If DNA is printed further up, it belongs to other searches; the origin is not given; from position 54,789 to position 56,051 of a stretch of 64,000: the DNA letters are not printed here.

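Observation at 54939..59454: Two lipoprotein ApbE paralogs plus a NusG-II/Gx-transporter pair flanking a repeat lipoprotein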

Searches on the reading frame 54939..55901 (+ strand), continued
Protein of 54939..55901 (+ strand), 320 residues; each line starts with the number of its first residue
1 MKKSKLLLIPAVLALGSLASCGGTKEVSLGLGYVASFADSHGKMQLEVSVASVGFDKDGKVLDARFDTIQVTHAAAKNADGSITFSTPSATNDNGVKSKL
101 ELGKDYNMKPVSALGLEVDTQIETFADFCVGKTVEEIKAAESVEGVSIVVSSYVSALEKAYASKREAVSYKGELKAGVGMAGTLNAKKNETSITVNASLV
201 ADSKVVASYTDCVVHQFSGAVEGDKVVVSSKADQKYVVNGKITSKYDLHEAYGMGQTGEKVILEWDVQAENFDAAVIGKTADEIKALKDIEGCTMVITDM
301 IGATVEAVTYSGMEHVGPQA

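Call 54: search_protein_families(library=pfam, proteins=[L052:3105-5078:+, L057:5848-6828:+, L060:5968-6903:+, L050:5813-6682:+, L083:10492-11211:+, L021:6864-7532:+, L041:11365-12117:-], max_evalue=0.001)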
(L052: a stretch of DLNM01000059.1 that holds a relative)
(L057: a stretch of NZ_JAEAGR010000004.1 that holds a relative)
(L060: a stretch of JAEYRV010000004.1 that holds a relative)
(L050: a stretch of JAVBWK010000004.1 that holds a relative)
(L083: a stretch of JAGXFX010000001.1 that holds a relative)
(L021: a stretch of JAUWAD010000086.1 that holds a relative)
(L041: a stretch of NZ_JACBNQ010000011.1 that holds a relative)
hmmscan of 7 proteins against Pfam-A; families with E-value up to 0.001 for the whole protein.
L052:3105-5078:+ (657 aa): 4 families
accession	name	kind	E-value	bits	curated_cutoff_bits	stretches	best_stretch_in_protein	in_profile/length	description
PF07992.20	Pyr_redox_2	-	8.3e-40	137.5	26.1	1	3-321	2-284/291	Pyridine nucleotide-disulphide oxidoreductase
PF00070.33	Pyr_redox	-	1.7e-08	35.3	22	1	162-238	4-67/82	Pyridine nucleotide-disulphide oxidoreductase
PF01266.30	DAO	-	4.2e-06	27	27.9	0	4-38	2-31/353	FAD dependent oxidoreductase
PF13454.12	NAD_binding_9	-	3.1e-05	24.4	21.8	0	5-41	1-36/155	FAD-NAD(P)-binding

L057:5848-6828:+ (326 aa): 1 family
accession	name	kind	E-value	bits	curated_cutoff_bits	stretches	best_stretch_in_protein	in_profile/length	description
PF00348.22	polyprenyl_synt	-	6.4e-57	193.1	27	1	39-272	4-237/251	Polyprenyl synthetase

L060:5968-6903:+ (311 aa): 1 family
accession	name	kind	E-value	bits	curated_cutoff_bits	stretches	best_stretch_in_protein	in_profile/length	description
PF01040.23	UbiA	-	1.3e-15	57.8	34.2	1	35-276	5-233/250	UbiA prenyltransferase family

L050:5813-6682:+ (289 aa): 2 families
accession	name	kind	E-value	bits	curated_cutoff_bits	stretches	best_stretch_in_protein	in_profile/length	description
PF00005.33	ABC_tran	-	7.9e-25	88.5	25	1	18-154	2-136/137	ABC transporter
PF13304.12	AAA_21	-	6.2e-10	40.1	27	0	29-50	1-22/304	AAA domain, putative AbiEii toxin, Type IV TA system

L083:10492-11211:+ (239 aa): 1 family
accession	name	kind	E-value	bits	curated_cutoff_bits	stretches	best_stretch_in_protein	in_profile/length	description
PF01177.27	Asp_Glu_race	-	8.8e-44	150.2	31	1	13-228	1-210/211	Asp/Glu/Hydantoin racemase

L021:6864-7532:+ (222 aa): 1 family
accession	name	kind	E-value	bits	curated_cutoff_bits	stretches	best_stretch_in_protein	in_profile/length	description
PF04203.18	Sortase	-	2.5e-17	63.2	26.6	1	86-208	2-122/125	Sortase domain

L041:11365-12117:- (250 aa): 1 family
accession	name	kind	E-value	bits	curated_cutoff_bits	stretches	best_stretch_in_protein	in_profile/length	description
PF02535.28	Zip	-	6.8e-22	78.6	35.1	1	103-245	171-317/323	ZIP Zinc transporter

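Call 60: search_protein_representatives(alignment_id=A1)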
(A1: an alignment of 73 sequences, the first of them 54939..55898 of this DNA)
Query: 73 sequences, 335 profile positions. Proteins with E-value up to 0.001 (for the whole library): 2326; up to 1e-10: 1763; up to 1e-30: 998. The best 150 are listed.
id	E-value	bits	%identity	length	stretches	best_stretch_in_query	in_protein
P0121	1.2e-272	918.9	-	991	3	27-334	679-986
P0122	2.0e-209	711.0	-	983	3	29-334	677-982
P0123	2.4e-208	707.4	-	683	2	9-333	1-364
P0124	1.0e-199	679.1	-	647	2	1-334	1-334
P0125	1.1e-177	606.6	-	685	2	1-332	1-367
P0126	7.9e-172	587.4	-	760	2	8-333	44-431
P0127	1.8e-169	579.7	-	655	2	1-333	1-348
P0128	7.2e-167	571.1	-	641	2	2-331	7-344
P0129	8.9e-164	560.9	-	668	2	1-332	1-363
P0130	2.7e-158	542.9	-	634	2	1-334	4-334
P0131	6.6e-155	531.8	-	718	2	1-334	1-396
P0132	8.9e-151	518.2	-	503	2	73-329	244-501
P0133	4.0e-138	476.6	-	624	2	2-331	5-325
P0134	1.5e-128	445.1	-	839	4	91-335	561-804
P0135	4.2e-118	410.8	-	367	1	1-334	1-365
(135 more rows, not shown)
